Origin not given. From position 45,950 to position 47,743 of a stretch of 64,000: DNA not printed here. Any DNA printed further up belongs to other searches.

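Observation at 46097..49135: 1012 aa fusion of an O-antigen-ligase/polymerase-like (Wzy_C) domain with a second GT-C-like membrane domain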

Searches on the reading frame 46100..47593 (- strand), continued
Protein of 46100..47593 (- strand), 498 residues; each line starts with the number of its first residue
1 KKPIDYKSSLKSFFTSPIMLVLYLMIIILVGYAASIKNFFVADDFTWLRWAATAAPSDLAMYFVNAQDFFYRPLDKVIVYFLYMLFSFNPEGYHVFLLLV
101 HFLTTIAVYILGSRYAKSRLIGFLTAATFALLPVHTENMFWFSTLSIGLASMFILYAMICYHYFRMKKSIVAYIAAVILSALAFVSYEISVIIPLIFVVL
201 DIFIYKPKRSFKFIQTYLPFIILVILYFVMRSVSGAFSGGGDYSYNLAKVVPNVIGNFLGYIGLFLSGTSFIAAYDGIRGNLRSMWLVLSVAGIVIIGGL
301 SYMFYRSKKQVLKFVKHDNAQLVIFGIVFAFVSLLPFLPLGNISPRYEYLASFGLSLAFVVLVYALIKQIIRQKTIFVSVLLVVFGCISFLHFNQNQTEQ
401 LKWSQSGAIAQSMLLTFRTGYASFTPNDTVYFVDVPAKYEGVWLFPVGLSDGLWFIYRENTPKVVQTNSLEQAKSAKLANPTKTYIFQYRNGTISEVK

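Call 46: find_encoding_contigs(protein=P0163, flank=7000, max_places=3)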
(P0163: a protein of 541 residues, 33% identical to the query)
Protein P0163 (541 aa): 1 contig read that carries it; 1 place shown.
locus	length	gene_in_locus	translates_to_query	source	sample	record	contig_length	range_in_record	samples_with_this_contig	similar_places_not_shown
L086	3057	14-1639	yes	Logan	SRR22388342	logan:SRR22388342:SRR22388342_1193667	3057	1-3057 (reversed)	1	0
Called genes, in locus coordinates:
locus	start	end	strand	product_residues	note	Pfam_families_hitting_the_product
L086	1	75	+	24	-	?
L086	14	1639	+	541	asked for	-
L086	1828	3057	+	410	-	?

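Call 48: find_encoding_contigs(protein=P0129, flank=7000, max_places=3)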
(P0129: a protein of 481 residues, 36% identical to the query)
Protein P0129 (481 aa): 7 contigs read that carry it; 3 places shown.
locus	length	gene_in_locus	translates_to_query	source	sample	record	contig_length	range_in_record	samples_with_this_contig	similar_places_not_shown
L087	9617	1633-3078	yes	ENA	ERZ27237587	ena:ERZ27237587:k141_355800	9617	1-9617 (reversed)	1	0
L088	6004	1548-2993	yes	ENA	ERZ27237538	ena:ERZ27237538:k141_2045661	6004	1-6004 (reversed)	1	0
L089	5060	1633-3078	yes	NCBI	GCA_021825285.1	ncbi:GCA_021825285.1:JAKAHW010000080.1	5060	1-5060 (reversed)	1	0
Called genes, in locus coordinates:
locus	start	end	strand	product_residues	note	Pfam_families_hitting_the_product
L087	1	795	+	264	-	?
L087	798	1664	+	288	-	PF00535:Glycos_transf_2, PF13641:Glyco_tranf_2_3, PF13712:Glyco_tranf_2_5 (weak)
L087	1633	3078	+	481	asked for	-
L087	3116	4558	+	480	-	PF13231:PMT_2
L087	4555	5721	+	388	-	PF13439:Glyco_transf_4 (weak), PF00534:Glycos_transf_1, PF13692:Glyco_trans_1_4, PF13524:Glyco_trans_1_2 (weak)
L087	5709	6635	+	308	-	PF00535:Glycos_transf_2, PF13712:Glyco_tranf_2_5 (faint), PF13632:Glyco_trans_2_3 (weak), PF13641:Glyco_tranf_2_3 (weak)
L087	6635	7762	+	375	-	PF13439:Glyco_transf_4, PF20706:GT4-conflict, PF00534:Glycos_transf_1, PF13692:Glyco_trans_1_4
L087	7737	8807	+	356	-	PF13439:Glyco_transf_4 (faint), PF00534:Glycos_transf_1, PF13692:Glyco_trans_1_4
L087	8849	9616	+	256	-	?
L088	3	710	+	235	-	?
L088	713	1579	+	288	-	PF00535:Glycos_transf_2, PF13641:Glyco_tranf_2_3, PF13712:Glyco_tranf_2_5 (weak)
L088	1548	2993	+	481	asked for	-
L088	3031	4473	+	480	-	PF13231:PMT_2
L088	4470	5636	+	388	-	PF13439:Glyco_transf_4 (weak), PF00534:Glycos_transf_1, PF13692:Glyco_trans_1_4, PF13524:Glyco_trans_1_2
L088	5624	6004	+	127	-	?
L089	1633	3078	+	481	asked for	-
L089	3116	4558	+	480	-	PF13231:PMT_2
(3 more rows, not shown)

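Call 49: find_encoding_contigs(protein=P0167, flank=7000, max_places=3)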
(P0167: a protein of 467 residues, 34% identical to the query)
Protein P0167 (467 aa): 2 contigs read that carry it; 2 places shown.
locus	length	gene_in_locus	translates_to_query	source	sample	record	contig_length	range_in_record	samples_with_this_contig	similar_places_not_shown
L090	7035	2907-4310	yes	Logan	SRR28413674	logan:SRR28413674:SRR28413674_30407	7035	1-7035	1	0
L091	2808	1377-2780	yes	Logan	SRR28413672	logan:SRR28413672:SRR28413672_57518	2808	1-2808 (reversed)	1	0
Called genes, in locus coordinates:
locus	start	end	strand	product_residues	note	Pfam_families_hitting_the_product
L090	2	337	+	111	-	?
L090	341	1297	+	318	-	PF00535:Glycos_transf_2, PF10111:Glyco_tranf_2_2 (faint), PF13641:Glyco_tranf_2_3, PF13712:Glyco_tranf_2_5 (faint)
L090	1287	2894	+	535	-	-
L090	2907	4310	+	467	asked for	-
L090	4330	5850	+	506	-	PF13231:PMT_2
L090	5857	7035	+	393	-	?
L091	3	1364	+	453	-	?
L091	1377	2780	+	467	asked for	-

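Call 73: find_encoding_contigs(protein=P0185, flank=6000, max_places=2)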
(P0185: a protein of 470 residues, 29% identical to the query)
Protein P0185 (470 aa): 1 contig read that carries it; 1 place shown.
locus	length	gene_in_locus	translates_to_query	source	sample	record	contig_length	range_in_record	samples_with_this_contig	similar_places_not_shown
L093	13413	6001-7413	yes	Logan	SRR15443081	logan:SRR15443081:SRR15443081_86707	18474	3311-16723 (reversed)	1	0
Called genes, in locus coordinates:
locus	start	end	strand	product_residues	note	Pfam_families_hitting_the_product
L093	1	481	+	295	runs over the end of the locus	PF01323:DSBA, PF13098:Thioredoxin_2 (faint), PF13462:Thioredoxin_4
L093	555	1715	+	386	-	PF13439:Glyco_transf_4, PF00534:Glycos_transf_1, PF20706:GT4-conflict, PF13692:Glyco_trans_1_4, PF13524:Glyco_trans_1_2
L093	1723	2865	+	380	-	PF13439:Glyco_transf_4, PF20706:GT4-conflict, PF00534:Glycos_transf_1, PF13692:Glyco_trans_1_4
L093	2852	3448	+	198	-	PF25084:LbH_EIF2B (faint), PF25087:GMPPB_C (faint), PF00132:Hexapep, PF14602:Hexapep_2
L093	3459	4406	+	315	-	PF00535:Glycos_transf_2, PF13641:Glyco_tranf_2_3, PF13712:Glyco_tranf_2_5 (faint)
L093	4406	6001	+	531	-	-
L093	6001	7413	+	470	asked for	-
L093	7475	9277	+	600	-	PF13231:PMT_2, PF02366:PMT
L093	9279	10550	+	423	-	PF00534:Glycos_transf_1 (weak), PF13692:Glyco_trans_1_4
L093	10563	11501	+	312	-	PF00535:Glycos_transf_2, PF10111:Glyco_tranf_2_2 (faint), PF13641:Glyco_tranf_2_3, PF13632:Glyco_trans_2_3 (faint)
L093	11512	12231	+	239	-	PF00696:AA_kinase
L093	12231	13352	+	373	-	PF13439:Glyco_transf_4, PF00534:Glycos_transf_1, PF13692:Glyco_trans_1_4, PF20706:GT4-conflict (weak)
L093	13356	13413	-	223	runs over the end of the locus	-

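Call 74: find_encoding_contigs(protein=P0192, flank=6000, max_places=2)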
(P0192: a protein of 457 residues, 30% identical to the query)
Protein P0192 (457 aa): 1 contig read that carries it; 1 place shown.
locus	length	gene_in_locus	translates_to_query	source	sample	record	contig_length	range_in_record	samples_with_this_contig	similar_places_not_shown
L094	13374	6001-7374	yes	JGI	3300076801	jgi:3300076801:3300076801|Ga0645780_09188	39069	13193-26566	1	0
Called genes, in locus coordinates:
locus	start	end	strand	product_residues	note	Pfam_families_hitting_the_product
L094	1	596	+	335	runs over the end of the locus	PF08240:ADH_N, PF16912:Glu_dehyd_C, PF00107:ADH_zinc_N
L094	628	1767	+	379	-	PF13439:Glyco_transf_4, PF13524:Glyco_trans_1_2 (faint), PF00534:Glycos_transf_1, PF13692:Glyco_trans_1_4, PF20706:GT4-conflict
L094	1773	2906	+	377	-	PF13439:Glyco_transf_4, PF20706:GT4-conflict, PF00534:Glycos_transf_1, PF13692:Glyco_trans_1_4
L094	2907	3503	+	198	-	PF00132:Hexapep, PF14602:Hexapep_2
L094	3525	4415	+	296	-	PF00535:Glycos_transf_2, PF10111:Glyco_tranf_2_2 (weak), PF13641:Glyco_tranf_2_3, PF13712:Glyco_tranf_2_5 (weak)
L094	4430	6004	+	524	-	-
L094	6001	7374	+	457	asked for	-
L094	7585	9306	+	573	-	PF13231:PMT_2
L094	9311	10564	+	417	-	PF00534:Glycos_transf_1, PF13692:Glyco_trans_1_4, PF13524:Glyco_trans_1_2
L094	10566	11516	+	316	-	PF00535:Glycos_transf_2, PF13641:Glyco_tranf_2_3, PF13632:Glyco_trans_2_3 (weak)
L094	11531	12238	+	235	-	PF00696:AA_kinase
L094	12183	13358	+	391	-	PF13439:Glyco_transf_4 (weak), PF20706:GT4-conflict (weak), PF00534:Glycos_transf_1, PF13692:Glyco_trans_1_4, PF13524:Glyco_trans_1_2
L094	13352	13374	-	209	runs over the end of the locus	-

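Call 101: predict_structure(alignment_id=A2)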
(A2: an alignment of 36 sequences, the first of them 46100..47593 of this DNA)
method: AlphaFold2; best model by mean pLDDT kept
length: 498 residues; sequences in the alignment: 36
mean_pLDDT: 91.0   pTM: 0.91
mean pLDDT of the five models: 91.0, 90.6, 90.1, 88.9, 86.8
residues with pLDDT >= 90: 355; 70-90: 131; 50-70: 9; < 50: 3
segments of 3 or more residues with pLDDT < 50: 240-242
pLDDT, mean of each block of 10 residues (from residue 1): 80 93 97 93 90 93 86 94 95 97 98 96 98 95 94 99 96 98 94 97 91 93 95 77 65 89 93 85 74 82 86 85 97 93 91 98 95 94 96 94 94 92 93 85 80 92 90 90 90 85
secondary structure, 60 per line:
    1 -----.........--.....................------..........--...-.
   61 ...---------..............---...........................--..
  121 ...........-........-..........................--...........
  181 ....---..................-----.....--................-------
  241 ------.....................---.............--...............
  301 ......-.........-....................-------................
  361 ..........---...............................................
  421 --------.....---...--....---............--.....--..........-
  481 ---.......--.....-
elements in order: H6-14 H17-37 H44-53 H60-63 H73-86 H90-116 H119-131 H133-140 H142-167 H170-184 H188-205 H211-215 H218-233 H247-267 H271-283 H286-306 H308-316 H318-337 H345-370 H374-420 E429-433 E437-439 E442-445 H449-460 E463-467 H470-479 E484-490 E493-497

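Call 103: fold_search(model_id=the predicted structure, library=pdb)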
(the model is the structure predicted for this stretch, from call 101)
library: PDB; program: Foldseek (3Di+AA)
matches with E <= 10: 284; with E <= 0.001: 18
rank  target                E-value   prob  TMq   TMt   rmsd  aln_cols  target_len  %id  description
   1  8b6l_I                3.2e-06  1.00  0.51  0.40  15.9       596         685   14  Subtomogram average of the human Sec61-TRAP-OSTA-translocon (released 2022-12-07)
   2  8agc_A                4.8e-06  1.00  0.53  0.40  14.9       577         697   14  Structure of yeast oligosaccharylransferase complex with lipid-linked oligosaccharide and non-acceptor peptide bound (released 2022-12-07)
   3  7oci_F                7.4e-06  1.00  0.52  0.42  12.0       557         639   11  Cryo-EM structure of yeast Ost6p containing oligosaccharyltransferase complex (released 2022-02-16)
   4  9n9j_I                1.0e-05  1.00  0.51  0.38  16.5       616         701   13  Structure of a GRP94 folding intermediate engaged with a CCDC134- and FKBP11-bound secretory translocon (released 2025-11-19)
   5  6ezn_F                1.4e-05  1.00  0.49  0.40  13.3       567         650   13  Cryo-EM structure of the yeast oligosaccharyltransferase (OST) complex (released 2018-01-17)
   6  6s7t_A                2.0e-05  1.00  0.51  0.38  14.9       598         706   11  Cryo-EM structure of human oligosaccharyltransferase complex OST-B (released 2019-12-18)
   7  8age_A                2.4e-05  1.00  0.48  0.39  12.4       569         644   14  Structure of yeast oligosaccharylransferase complex with acceptor peptide bound (released 2022-12-07)
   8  6ftg_5                2.8e-05  1.00  0.51  0.41  14.7       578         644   13  Subtomogram average of OST-containing ribosome-translocon complexes from canine rough microsomal membranes (released 2018-03-21)
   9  6s7o_A                2.8e-05  1.00  0.50  0.40  15.0       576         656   14  Cryo-EM structure of human oligosaccharyltransferase complex OST-A (released 2019-12-18)
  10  8pn9_A                4.4e-05  1.00  0.51  0.41  10.7       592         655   14  Structure of human oligosaccharyltransferase OST-A complex bound to NGI-1 (released 2024-05-08)
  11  6gxc_A                8.7e-05  1.00  0.39  0.29  12.1       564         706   12  Bacterial oligosaccharyltransferase PglB in complex with an inhibitory peptide and a reactive lipid-linked oligosaccha (released 2018-11-14)
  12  6c26_A                1.6e-04  1.00  0.50  0.40  13.6       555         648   13  The Cryo-EM structure of a eukaryotic oligosaccharyl transferase complex (released 2018-01-31)
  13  5f15                  2.0e-04  1.00  0.46  0.43   9.5       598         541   11  Crystal Structure of ArnT from Cupriavidus metallidurans bound to Undecaprenyl phosphate (released 2016-02-17)
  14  5ezm                  2.2e-04  1.00  0.46  0.44   9.8       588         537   13  Crystal Structure of ArnT from Cupriavidus metallidurans in the apo state (released 2016-02-17)
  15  8agb_A                2.5e-04  1.00  0.48  0.40  12.1       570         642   13  Structure of yeast oligosaccharylransferase complex with lipid-linked oligosaccharide bound (released 2022-12-07)
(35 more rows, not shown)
